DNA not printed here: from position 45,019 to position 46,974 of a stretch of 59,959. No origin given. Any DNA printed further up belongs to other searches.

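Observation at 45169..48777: PEP mutase-nucleotidyltransferase fusion, Ppd and a second NTase, with no enzyme to process phosphonoacetaldehyde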

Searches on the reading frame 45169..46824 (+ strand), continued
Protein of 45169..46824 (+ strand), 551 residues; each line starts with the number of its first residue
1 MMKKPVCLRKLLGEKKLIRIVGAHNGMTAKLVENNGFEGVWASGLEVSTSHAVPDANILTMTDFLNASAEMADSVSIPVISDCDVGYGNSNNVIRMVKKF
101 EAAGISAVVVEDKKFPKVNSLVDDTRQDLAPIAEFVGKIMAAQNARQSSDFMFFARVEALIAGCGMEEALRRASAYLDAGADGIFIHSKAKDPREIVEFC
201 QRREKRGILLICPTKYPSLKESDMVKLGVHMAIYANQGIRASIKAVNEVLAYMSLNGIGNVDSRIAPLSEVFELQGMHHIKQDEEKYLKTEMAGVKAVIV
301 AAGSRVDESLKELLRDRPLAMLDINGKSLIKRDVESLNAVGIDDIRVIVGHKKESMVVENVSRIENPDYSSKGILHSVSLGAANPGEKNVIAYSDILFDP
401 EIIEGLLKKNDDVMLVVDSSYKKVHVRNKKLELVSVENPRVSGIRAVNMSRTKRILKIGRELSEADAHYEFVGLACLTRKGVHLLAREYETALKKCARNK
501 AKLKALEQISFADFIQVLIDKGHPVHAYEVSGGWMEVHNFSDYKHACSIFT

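Call 42: find_encoding_contigs(protein=P0067, flank=8000, max_places=1)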
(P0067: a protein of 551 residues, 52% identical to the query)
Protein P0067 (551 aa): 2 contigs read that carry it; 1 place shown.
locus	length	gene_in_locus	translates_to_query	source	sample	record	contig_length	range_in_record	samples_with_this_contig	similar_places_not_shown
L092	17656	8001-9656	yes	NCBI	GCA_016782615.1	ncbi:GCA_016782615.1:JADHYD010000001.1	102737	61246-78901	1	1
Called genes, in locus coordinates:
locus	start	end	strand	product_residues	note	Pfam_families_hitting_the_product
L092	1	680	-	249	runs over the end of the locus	PF01066:CDP-OH_P_transf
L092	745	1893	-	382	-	PF04055:Radical_SAM, PF13186:SPASM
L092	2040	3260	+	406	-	PF05448:AXE1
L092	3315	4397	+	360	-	PF13439:Glyco_transf_4, PF13579:Glyco_trans_4_4, PF00534:Glycos_transf_1, PF13692:Glyco_trans_1_4, PF20706:GT4-conflict (weak)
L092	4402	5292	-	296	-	PF00535:Glycos_transf_2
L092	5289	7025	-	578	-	PF13231:PMT_2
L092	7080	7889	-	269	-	PF01066:CDP-OH_P_transf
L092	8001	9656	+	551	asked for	PF13714:PEP_mutase, PF00463:ICL (faint), PF12804:NTP_transf_3 (weak)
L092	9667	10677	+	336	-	PF08240:ADH_N, PF00107:ADH_zinc_N, PF13602:ADH_zinc_N_2 (weak)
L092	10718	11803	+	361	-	PF01118:Semialdhyde_dh, PF02774:Semialdhyde_dhC, PF22698:Semialdhyde_dhC_1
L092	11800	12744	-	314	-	PF00389:2-Hacid_dh, PF02826:2-Hacid_dh_C, PF07991:KARI_N, PF03446:NAD_binding_2 (weak)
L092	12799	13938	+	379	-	PF00465:Fe-ADH, PF13685:Fe-ADH_2 (weak), PF25137:ADH_Fe_C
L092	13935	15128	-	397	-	PF00162:PGK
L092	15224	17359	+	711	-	PF00483:NTP_transferase, PF12804:NTP_transf_3, PF00202:Aminotran_3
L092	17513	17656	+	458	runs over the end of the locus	PF02310:B12-binding, PF04055:Radical_SAM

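Call 61: find_related_loci(query=A4, collection=metagenome_contigs, flank=8000)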
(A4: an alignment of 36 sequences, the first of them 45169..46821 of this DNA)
Query A4 (551 aa) in metagenome_contigs; peptide patterns used: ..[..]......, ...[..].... (x = any residue, [..] = any of these).
600 stretches matched a pattern (row limit reached: there are more); 528 encode a relative of the query (tblastn E <= 1e-3); the best 80 are kept; 80 distinct loci.
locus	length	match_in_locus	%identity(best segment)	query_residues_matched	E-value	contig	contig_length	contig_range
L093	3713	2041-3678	51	2-551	0e+0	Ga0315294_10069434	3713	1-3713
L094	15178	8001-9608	51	2-550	5e-180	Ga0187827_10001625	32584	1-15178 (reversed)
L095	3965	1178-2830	51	2-551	0e+0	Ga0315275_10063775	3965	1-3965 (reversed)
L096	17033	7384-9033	52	2-549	3e-176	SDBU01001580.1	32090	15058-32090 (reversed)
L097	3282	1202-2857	51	2-551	0e+0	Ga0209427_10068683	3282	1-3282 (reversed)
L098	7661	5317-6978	49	1-550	2e-176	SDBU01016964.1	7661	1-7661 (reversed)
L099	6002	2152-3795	49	2-547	3e-178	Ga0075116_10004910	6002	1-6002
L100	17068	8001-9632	51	8-549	2e-174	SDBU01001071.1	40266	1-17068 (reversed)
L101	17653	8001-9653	51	2-551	4e-174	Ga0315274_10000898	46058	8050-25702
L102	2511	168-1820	50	2-551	0e+0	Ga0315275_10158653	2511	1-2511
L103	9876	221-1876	51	2-549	1e-172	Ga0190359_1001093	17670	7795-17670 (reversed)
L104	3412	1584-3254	49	1-549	1e-179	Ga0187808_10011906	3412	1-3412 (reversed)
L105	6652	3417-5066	49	2-549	2e-170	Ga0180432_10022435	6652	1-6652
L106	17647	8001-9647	49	4-549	1e-168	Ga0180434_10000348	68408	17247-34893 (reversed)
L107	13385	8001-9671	47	1-551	1e-167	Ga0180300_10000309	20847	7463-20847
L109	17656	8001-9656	47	2-551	4e-166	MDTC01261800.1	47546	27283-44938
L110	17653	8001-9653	49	2-549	3e-166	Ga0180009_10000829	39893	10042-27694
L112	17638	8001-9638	48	2-550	4e-164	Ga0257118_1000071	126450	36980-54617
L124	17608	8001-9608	46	2-544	8e-153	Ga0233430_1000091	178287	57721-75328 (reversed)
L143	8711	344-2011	38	1-548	7e-123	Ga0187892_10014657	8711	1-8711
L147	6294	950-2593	39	2-549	4e-121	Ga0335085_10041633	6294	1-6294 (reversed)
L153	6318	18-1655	38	8-548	2e-115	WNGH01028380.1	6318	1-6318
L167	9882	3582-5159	35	8-546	2e-101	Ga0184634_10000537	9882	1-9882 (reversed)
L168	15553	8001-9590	36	8-551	4e-101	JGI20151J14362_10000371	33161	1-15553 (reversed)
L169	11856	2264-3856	36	4-542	6e-101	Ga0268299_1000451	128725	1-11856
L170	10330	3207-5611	37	8-551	4e-101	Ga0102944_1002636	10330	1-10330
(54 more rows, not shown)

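Call 71: search_protein_families(library=pfam, proteins=[L109:11991-13436:+, L109:14526-15122:+, L109:15126-16166:+, L109:16135-17169:+, L109:7158-7964:+, L109:6373-7134:+, L109:4401-5450:+, L167:7065-7853:+, L167:2284-3522:+, L167:1084-2271:+], max_evalue=0.001)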
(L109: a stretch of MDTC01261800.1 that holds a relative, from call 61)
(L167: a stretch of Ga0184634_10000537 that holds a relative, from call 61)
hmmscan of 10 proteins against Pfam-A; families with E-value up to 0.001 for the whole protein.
L109:11991-13436:+ (482 aa): 3 families
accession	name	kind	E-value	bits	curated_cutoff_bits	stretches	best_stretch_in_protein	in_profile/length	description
PF04055.27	Radical_SAM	-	3.2e-11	44.1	29.5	1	89-148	3-65/166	Radical SAM superfamily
PF13186.11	SPASM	-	1.1e-05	26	21.5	1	324-380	1-53/67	Iron-sulfur cluster-binding domain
PF13353.11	Fer4_12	-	6.4e-05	23.7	22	1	89-163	11-82/137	4Fe-4S single cluster domain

L109:14526-15122:+ (199 aa): 3 families
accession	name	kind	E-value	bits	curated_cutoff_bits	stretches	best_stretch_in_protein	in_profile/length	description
PF01583.26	APS_kinase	-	6.4e-38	130.6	21.1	1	23-169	4-152/152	Adenylylsulphate kinase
PF13238.12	AAA_18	-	7.7e-07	30.1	29.4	1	24-134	1-107/128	AAA domain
PF08433.16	KTI12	-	0.00027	21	22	1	24-144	4-125/271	Chromatin associated protein KTI12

L109:15126-16166:+ (347 aa): 2 families
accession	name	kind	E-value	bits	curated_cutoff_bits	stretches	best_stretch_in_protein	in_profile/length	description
PF13469.12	Sulfotransfer_3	-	4.9e-09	37.2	27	1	38-188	2-141/216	Sulfotransferase family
PF00685.33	Sulfotransfer_1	-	1e-05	25.5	22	1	36-321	2-208/255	Sulfotransferase domain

L109:16135-17169:+ (345 aa): 0 families

L109:7158-7964:+ (269 aa): 1 family
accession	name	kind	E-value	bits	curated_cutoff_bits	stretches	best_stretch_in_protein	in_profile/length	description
PF02348.25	CTP_transf_3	-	6e-31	108.4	22.6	1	31-232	2-206/217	Cytidylyltransferase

L109:6373-7134:+ (254 aa): 1 family
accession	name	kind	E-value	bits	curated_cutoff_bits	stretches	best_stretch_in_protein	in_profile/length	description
PF08889.16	WbqC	-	5e-68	229.6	21.3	1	9-227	2-215/218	WbqC-like protein family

L109:4401-5450:+ (350 aa): 1 family
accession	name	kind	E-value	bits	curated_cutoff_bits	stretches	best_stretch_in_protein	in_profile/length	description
PF04101.22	Glyco_tran_28_C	-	1.7e-09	38.4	22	1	230-324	57-158/166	Glycosyltransferase family 28 C-terminal domain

L167:7065-7853:+ (263 aa): 0 families

L167:2284-3522:+ (413 aa): 1 family
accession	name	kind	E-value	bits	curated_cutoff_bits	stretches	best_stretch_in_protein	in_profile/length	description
PF04464.20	Glyphos_transf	-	7.2e-06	25.6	22.1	1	45-328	2-292/367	CDP-Glycerol:Poly(glycerophosphate) glycerophosphotransferase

L167:1084-2271:+ (396 aa): 2 families
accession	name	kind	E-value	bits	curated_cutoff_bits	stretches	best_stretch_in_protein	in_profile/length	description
PF04055.27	Radical_SAM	-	3.3e-12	47.3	29.5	1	65-208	3-151/166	Radical SAM superfamily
PF13186.11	SPASM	-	0.00058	20.5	21.5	0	293-359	1-63/67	Iron-sulfur cluster-binding domain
